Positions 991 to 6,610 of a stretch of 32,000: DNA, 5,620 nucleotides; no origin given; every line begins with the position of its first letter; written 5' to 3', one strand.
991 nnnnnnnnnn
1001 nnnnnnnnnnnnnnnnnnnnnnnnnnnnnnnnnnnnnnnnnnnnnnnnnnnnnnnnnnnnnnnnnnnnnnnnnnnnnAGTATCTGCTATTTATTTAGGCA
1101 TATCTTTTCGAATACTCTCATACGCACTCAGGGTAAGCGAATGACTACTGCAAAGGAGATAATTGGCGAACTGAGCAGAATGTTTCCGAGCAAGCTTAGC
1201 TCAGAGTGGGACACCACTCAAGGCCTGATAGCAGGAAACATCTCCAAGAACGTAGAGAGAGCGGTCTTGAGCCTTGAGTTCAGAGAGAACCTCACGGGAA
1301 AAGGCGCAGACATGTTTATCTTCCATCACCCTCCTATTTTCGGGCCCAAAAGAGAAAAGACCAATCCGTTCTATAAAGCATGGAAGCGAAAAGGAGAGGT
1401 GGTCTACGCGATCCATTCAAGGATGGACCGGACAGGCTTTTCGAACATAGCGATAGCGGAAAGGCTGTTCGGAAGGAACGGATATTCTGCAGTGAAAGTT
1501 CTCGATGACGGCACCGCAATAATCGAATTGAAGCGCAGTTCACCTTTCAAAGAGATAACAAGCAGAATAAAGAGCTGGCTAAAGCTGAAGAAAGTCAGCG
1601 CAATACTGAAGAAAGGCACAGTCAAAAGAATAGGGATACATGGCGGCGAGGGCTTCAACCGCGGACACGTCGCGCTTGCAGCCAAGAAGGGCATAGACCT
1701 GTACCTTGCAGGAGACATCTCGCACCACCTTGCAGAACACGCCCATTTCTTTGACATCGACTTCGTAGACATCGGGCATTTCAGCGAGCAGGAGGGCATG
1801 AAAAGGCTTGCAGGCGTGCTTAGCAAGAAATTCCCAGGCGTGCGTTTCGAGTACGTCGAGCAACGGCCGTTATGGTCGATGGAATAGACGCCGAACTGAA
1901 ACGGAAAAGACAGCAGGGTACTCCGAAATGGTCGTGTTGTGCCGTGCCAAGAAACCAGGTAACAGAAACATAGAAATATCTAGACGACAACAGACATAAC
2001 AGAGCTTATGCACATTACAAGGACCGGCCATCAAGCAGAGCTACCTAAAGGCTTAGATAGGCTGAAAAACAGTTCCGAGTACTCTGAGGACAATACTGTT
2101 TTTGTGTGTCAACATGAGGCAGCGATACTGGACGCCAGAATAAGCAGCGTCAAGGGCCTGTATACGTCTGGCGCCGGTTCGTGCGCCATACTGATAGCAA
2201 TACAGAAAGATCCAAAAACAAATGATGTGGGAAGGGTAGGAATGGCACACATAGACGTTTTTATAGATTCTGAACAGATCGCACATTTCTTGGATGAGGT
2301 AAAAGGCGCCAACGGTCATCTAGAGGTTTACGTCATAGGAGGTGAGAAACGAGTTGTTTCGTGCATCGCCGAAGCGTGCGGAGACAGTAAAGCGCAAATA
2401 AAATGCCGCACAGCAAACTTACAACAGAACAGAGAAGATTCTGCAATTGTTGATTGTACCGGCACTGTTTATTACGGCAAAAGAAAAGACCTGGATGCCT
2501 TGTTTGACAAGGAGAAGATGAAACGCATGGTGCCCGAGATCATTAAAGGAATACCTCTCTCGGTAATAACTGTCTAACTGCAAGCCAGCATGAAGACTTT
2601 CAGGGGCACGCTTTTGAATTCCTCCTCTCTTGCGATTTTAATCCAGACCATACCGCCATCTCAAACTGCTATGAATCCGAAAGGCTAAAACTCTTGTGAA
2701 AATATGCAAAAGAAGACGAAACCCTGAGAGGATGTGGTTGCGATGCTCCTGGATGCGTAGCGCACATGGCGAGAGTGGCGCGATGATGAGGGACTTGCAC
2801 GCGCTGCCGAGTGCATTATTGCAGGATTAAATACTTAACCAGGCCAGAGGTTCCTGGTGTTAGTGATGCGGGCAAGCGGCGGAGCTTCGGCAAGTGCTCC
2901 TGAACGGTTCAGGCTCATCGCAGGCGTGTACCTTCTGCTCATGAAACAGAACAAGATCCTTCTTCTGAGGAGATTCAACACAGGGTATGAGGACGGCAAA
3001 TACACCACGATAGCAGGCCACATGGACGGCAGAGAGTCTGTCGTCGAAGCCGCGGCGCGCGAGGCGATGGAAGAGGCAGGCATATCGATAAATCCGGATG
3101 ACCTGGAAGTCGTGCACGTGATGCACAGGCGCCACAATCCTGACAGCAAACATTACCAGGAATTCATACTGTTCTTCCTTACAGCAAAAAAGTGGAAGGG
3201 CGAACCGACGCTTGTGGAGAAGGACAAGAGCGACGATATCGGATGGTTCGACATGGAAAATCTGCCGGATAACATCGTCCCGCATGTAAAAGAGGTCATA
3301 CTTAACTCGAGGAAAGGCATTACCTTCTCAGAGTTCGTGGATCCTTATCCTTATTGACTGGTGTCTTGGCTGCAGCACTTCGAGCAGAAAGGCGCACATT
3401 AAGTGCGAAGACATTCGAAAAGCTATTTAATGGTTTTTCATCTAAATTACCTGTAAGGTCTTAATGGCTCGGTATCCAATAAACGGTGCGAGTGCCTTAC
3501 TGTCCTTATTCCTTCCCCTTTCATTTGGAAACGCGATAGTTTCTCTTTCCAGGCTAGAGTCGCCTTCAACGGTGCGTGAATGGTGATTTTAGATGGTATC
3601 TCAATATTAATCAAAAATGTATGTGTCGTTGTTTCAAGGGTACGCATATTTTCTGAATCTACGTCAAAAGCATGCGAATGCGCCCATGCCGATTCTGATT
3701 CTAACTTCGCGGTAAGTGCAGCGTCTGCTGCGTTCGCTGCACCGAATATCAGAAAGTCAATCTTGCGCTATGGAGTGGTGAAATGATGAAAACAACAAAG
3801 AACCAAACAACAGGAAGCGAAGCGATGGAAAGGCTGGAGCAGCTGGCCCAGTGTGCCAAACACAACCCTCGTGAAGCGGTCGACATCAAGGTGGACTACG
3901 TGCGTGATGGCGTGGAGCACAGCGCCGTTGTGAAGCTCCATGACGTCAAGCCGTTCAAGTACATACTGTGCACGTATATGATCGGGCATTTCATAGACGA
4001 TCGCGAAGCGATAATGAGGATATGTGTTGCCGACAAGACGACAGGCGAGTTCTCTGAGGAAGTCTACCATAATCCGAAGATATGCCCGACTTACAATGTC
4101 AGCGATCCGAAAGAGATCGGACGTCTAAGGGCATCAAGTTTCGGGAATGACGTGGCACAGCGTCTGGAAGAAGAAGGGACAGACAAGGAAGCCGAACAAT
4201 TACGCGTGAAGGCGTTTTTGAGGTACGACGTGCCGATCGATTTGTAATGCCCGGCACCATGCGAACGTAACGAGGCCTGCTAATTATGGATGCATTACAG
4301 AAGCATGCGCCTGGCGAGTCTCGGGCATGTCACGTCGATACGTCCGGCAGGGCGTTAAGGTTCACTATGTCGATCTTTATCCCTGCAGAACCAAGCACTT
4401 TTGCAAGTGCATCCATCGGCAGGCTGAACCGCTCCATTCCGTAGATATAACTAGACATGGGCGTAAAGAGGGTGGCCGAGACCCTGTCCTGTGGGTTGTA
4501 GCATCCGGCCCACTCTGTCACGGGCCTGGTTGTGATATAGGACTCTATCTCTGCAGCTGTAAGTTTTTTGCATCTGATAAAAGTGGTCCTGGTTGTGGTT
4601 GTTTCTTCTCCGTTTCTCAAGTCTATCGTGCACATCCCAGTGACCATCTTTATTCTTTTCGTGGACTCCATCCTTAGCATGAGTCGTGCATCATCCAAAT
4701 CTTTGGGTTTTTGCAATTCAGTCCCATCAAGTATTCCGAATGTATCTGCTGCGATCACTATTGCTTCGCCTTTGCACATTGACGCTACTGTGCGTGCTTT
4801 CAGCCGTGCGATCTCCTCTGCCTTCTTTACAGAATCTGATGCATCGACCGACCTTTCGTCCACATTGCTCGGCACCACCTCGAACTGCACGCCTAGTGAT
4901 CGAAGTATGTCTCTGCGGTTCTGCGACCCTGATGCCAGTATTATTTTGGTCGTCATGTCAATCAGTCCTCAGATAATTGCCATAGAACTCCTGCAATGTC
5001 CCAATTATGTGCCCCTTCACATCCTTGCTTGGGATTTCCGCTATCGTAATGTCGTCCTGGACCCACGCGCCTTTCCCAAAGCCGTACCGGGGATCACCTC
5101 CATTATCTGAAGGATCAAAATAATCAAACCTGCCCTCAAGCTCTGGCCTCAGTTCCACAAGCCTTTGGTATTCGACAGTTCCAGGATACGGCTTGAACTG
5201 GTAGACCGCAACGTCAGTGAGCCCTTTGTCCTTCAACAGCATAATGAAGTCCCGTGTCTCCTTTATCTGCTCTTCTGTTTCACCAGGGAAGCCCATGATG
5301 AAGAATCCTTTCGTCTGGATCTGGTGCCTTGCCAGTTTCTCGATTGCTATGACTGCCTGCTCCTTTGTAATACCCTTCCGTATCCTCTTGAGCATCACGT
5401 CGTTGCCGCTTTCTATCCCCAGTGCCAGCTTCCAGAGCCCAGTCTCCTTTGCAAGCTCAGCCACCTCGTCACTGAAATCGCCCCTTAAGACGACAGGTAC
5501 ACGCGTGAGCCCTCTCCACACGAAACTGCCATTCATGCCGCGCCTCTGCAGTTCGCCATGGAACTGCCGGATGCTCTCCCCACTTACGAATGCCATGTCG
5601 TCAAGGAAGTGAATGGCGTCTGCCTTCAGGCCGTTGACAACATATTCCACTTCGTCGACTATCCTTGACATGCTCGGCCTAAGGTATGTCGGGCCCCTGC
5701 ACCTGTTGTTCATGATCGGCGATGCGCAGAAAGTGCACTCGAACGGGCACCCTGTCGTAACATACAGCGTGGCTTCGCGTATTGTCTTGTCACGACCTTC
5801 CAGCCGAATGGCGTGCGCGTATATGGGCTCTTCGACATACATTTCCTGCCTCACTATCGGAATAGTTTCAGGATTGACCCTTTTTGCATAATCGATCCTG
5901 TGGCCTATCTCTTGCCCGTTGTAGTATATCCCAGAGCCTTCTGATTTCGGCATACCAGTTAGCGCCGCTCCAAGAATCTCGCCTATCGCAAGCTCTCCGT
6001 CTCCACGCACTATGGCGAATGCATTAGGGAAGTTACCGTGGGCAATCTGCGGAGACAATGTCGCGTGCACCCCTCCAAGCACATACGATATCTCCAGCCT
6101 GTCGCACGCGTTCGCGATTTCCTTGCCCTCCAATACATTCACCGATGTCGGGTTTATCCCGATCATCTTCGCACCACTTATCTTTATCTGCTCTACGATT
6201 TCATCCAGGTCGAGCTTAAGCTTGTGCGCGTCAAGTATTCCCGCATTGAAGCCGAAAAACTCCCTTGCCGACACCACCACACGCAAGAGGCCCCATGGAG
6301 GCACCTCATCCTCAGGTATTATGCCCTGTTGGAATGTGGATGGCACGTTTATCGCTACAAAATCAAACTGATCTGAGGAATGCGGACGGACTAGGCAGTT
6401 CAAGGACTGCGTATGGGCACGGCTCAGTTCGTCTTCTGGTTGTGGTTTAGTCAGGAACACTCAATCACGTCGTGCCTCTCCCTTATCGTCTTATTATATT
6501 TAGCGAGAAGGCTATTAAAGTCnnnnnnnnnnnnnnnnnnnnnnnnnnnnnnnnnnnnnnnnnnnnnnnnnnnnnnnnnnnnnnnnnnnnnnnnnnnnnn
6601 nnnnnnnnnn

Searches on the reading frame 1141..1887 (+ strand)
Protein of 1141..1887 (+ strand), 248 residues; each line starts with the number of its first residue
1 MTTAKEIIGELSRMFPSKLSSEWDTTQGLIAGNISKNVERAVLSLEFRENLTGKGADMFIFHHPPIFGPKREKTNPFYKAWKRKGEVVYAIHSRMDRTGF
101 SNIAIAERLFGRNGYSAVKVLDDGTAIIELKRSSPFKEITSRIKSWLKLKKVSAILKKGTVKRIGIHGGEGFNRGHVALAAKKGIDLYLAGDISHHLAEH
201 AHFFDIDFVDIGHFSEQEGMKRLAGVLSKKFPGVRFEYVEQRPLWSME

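Call 55: search_protein_families(library=pfam, proteins=[window:1141-1887:+], max_evalue=0.001)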
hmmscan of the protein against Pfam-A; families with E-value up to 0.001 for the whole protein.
window:1141-1887:+ (248 aa): 1 family
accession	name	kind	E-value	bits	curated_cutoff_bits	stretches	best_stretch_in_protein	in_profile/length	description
PF01784.24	DUF34_NIF3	-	1.1e-33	117.4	23.4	1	3-237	2-248/256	Duf34/NIF3 (NGG1p interacting factor 3)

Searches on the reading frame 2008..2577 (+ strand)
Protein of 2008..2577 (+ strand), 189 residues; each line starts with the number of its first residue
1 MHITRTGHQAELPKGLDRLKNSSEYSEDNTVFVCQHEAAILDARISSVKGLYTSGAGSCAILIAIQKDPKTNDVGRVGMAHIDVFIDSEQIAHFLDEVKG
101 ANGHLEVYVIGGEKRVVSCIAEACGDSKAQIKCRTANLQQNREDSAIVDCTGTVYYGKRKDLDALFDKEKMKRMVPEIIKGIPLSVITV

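Call 55: search_protein_families(library=pfam, proteins=[window:2008-2577:+], max_evalue=0.001)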
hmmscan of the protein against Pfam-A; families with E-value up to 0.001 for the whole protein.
window:2008-2577:+ (189 aa): 1 family
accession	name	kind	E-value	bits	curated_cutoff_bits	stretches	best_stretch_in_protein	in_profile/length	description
PF14736.11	N_Asn_amidohyd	-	6.1e-07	29.3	24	1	23-112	4-93/270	Protein N-terminal asparagine amidohydrolase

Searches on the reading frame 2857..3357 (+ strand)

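Call 55: search_protein_families(library=pfam, proteins=[window:2857-3357:+], max_evalue=0.001)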
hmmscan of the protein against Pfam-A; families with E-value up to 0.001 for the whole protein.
window:2857-3357:+ (166 aa): 1 family
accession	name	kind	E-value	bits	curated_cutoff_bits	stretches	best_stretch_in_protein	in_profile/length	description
PF00293.34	NUDIX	-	1.3e-19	70.9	21.1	1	19-147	3-130/134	NUDIX domain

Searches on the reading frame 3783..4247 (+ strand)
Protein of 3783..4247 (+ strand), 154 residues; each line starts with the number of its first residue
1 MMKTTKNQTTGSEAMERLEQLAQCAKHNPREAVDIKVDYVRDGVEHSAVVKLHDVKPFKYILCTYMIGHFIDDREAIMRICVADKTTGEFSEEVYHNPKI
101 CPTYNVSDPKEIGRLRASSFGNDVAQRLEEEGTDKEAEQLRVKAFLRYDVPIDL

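Call 55: search_protein_families(library=pfam, proteins=[window:3783-4247:+], max_evalue=0.001)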
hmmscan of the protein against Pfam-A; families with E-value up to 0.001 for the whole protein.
window:3783-4247:+ (154 aa): 1 family
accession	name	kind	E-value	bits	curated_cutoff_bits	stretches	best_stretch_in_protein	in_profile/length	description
PF03280.19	Lipase_chap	-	1.6e-05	25.4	25.7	0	108-149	120-161/192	Proteobacterial lipase chaperone protein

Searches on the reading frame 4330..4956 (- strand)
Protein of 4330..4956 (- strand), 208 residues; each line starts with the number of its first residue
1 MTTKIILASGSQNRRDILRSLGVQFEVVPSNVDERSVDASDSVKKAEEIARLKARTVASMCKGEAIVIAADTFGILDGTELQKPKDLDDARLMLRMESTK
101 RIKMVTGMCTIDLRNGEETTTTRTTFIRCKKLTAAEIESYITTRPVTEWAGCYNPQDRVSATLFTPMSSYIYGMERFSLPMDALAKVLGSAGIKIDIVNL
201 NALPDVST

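Call 55: search_protein_families(library=pfam, proteins=[window:4330-4956:-], max_evalue=0.001)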
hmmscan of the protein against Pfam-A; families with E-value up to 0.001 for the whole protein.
window:4330-4956:- (208 aa): 1 family
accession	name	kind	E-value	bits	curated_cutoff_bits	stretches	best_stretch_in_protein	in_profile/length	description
PF02545.19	Maf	-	5.4e-36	124.4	27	1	4-168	1-166/187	Maf-like protein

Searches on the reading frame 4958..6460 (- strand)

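Call 7: search_protein_families(library=pfam, proteins=[window:4958-6460:-], max_evalue=0.01)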
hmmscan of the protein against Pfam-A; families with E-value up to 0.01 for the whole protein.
window:4958-6460:- (500 aa): 2 families
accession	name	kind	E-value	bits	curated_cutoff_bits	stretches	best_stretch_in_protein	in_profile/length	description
PF04055.27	Radical_SAM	-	2.7e-20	73.6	29.5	1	233-406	2-166/166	Radical SAM superfamily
PF02310.24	B12-binding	-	6.2e-07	29.7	32.1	1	52-162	11-120/121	B12 binding domain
